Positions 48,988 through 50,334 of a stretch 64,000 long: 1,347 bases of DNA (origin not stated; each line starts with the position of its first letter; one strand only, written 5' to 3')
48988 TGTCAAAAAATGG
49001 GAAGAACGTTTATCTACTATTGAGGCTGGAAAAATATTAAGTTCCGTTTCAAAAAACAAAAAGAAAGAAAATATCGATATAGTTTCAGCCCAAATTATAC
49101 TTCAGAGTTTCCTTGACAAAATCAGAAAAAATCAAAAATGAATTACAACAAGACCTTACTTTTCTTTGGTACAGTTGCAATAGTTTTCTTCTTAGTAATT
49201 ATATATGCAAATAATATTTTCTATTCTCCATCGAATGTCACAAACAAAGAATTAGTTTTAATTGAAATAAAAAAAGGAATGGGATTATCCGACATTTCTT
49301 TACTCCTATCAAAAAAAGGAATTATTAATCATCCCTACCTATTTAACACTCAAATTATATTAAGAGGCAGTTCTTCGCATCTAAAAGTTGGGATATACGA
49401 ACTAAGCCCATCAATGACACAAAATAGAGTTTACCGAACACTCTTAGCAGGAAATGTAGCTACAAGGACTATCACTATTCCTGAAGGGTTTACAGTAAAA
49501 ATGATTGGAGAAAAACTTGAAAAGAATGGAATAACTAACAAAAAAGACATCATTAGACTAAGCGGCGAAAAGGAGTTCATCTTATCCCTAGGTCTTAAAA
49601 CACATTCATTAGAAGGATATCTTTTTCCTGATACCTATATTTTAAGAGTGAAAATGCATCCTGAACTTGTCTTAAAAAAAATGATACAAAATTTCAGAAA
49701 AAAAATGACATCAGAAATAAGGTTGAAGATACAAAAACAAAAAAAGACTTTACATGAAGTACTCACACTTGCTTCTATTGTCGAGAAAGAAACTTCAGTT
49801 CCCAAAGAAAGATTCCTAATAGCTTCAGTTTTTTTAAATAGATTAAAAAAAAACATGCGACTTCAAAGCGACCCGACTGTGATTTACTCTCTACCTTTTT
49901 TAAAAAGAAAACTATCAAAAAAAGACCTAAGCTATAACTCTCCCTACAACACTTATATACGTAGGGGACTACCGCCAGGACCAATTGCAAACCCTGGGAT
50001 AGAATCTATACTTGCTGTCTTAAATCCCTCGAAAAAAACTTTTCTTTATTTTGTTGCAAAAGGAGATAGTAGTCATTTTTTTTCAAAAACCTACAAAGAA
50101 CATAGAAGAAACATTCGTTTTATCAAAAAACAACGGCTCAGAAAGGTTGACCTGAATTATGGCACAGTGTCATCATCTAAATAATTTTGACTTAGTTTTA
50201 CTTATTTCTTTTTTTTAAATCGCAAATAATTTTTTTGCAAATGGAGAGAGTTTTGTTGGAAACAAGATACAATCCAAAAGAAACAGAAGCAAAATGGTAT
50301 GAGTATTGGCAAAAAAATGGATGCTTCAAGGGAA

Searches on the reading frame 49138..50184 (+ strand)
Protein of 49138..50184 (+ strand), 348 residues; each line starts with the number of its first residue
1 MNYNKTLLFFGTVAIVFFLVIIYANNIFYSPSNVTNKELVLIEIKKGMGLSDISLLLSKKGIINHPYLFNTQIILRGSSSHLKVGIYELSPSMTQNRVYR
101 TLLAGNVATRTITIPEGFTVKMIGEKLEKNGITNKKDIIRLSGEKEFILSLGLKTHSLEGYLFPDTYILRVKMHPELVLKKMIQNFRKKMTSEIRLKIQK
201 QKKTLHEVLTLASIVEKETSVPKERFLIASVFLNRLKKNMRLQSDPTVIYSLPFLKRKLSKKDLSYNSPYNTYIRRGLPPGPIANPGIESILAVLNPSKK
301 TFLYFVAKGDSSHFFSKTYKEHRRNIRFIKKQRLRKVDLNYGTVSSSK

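Call 45: search_protein_families(library=pfam, proteins=[window:49138-50184:+], max_evalue=0.000001)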
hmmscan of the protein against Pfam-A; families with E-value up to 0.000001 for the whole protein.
window:49138-50184:+ (348 aa): 1 family
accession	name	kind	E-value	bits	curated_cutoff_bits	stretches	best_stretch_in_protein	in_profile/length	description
PF02618.21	YceG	-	6.7e-89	298.5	32.4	1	42-327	1-274/275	YceG-like family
